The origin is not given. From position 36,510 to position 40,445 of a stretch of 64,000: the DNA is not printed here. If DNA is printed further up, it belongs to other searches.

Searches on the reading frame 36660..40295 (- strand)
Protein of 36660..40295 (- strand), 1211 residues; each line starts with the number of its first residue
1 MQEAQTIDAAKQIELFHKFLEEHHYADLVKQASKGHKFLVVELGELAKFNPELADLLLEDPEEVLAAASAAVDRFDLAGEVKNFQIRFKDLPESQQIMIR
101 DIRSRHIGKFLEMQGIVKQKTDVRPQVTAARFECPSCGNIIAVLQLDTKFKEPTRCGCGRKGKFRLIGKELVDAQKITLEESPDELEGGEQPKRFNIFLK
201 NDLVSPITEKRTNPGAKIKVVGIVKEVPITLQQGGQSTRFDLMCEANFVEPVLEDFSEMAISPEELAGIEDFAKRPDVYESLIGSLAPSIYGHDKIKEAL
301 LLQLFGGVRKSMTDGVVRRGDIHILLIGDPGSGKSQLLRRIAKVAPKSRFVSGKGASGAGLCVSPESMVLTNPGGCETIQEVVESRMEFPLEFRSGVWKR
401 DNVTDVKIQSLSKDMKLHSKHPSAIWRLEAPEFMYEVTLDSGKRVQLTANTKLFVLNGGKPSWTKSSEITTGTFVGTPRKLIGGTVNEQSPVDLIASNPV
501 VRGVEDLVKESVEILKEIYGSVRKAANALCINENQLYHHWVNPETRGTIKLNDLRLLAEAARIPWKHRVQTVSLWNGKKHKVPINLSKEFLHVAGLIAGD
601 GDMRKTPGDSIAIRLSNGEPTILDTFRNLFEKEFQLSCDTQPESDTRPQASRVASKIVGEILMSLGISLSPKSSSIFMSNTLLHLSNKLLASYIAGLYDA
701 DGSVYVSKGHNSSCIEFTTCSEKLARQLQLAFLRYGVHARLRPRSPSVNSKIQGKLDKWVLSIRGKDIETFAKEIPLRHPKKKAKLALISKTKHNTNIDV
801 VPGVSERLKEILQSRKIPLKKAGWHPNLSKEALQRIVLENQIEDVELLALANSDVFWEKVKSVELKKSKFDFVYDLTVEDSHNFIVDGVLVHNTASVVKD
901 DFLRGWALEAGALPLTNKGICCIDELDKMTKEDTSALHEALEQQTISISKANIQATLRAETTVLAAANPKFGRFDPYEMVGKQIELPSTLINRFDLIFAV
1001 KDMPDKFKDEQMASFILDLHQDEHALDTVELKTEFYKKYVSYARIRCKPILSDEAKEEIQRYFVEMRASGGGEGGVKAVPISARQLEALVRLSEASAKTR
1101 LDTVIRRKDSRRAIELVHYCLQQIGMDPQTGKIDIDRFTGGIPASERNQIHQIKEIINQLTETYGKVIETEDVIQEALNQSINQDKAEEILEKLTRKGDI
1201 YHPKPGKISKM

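Call 9: search_protein_families(library=pfam, proteins=[window:36660-40295:-])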
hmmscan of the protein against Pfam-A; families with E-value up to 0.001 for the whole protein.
window:36660-40295:- (1211 aa): 10 families
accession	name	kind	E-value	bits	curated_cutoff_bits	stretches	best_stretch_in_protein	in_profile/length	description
PF00493.29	MCM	-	5.2e-85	284.6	23.3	2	894-1020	98-224/224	MCM P-loop domain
PF17207.9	MCM_OB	-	2.1e-25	89.3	24.8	1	99-227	2-125/126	MCM OB domain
PF17855.7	MCM_lid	-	6.6e-25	87.9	27.4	1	1035-1120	2-86/87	MCM AAA-lid domain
PF14890.11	Intein_splicing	-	4.5e-22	79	35.8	1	378-893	11-155/155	Intein splicing domain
PF14528.11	LAGLIDADG_3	-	3.4e-18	66.1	22.5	1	690-775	3-81/82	LAGLIDADG-like domain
PF01078.27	Mg_chelatase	-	8.5e-12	45.4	20.3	1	908-969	97-158/207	Magnesium chelatase, subunit ChlI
PF07728.20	AAA_5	-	8.5e-10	39.2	22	1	871-970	41-124/139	AAA domain (dynein-related subfamily)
PF14551.11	MCM_N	-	1.4e-07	32.3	24.9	1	15-89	3-94/95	MCM N-terminal domain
PF21120.3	MCM_WH_arc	-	3.1e-05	24.4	26.1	1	1150-1206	3-60/63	Archaeal MCM, winged-helix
PF13191.12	AAA_16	-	0.00045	21.2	32.6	0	317-356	19-61/167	AAA ATPase domain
